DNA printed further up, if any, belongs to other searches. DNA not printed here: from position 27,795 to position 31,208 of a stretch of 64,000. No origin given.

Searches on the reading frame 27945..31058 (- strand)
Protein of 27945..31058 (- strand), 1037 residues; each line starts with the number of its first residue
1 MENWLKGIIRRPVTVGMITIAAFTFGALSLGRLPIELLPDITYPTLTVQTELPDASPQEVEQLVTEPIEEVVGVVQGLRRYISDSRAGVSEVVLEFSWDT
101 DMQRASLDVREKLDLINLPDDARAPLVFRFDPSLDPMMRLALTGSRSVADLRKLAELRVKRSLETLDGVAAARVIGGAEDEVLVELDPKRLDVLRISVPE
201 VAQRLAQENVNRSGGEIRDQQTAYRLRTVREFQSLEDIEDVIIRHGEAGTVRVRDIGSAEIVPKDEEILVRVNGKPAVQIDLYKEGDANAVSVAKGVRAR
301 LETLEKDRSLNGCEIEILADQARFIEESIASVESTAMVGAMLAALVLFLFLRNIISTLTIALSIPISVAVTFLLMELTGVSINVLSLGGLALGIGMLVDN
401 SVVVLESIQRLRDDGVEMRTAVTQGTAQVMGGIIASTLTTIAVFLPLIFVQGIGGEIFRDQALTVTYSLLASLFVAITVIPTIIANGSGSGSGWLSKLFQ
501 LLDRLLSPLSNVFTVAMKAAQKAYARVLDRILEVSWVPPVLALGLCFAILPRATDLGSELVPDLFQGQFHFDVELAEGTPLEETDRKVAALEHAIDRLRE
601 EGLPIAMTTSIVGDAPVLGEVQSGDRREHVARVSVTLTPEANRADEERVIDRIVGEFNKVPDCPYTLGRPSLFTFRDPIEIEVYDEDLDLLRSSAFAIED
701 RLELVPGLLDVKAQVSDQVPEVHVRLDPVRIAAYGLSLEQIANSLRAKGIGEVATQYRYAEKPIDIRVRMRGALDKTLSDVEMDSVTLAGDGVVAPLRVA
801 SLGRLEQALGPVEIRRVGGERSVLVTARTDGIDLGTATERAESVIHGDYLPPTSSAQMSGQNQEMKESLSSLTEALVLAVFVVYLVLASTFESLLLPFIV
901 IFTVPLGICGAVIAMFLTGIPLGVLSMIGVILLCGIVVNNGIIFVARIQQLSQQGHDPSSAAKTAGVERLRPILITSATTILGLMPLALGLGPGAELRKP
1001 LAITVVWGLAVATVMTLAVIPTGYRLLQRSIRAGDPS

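Call 32: search_protein_families(library=pfam, proteins=[window:27945-31058:-], max_evalue=0.001)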
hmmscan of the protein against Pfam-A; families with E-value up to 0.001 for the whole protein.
window:27945-31058:- (1037 aa): 2 families
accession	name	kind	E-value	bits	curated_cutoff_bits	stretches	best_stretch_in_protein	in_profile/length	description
PF00873.25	ACR_tran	-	9e-223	742.5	28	1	8-1027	5-1020/1021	AcrB/AcrD/AcrF family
PF03176.21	MMPL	-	4.6e-16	59.1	20.5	2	278-490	88-305/333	MMPL family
